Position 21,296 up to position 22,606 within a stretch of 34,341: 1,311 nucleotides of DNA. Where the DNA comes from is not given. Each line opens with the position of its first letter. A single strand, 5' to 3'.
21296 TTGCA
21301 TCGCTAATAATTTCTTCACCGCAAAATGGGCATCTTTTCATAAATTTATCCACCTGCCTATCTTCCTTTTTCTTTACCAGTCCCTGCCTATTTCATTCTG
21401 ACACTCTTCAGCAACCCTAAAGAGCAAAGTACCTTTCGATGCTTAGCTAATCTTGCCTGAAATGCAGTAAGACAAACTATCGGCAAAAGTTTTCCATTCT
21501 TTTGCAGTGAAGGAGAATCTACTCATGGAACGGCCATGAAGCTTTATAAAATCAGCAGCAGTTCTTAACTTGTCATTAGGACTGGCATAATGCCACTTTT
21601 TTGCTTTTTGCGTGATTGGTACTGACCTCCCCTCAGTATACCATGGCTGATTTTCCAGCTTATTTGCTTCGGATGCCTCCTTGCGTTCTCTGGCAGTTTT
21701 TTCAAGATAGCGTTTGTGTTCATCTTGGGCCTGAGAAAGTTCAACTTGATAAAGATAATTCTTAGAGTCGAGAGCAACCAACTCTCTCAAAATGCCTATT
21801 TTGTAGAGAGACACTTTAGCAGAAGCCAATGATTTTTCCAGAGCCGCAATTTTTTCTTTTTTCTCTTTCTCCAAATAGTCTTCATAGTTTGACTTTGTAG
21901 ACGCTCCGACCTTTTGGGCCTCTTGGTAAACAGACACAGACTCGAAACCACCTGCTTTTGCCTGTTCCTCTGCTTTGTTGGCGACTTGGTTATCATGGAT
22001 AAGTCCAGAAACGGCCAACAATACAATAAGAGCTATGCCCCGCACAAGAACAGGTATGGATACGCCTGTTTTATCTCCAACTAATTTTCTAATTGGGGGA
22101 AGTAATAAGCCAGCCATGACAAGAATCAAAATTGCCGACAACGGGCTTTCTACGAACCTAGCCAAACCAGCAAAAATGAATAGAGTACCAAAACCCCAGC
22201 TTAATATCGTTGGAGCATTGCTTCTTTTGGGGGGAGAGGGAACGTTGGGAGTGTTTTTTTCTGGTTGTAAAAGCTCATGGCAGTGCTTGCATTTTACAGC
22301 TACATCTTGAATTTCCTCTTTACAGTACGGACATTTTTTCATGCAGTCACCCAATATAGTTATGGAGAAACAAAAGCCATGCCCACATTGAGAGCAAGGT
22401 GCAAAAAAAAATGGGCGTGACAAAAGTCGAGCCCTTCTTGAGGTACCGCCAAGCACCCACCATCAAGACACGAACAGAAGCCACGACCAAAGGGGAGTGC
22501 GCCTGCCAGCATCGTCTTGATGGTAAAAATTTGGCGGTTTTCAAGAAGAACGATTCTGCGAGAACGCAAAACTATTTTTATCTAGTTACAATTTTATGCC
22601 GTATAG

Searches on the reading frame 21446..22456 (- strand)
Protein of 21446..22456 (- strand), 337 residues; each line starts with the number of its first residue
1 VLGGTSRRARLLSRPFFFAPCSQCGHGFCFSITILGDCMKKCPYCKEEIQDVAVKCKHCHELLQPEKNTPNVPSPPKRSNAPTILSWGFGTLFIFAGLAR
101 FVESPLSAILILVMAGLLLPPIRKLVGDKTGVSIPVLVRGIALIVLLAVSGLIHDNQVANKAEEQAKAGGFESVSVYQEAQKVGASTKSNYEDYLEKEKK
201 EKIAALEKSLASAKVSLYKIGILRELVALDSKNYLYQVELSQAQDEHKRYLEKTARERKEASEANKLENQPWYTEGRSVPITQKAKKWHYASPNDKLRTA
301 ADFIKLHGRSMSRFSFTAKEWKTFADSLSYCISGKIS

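Call 15: search_protein_families(library=pfam, proteins=[window:21446-22456:-], max_evalue=0.001)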
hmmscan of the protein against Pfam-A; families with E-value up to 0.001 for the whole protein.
window:21446-22456:- (337 aa): 1 family
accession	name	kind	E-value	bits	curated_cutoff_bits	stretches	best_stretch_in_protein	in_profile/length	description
PF13248.11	Zn_ribbon_3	-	0.0007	19.4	27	1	39-59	2-22/26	zinc-ribbon domain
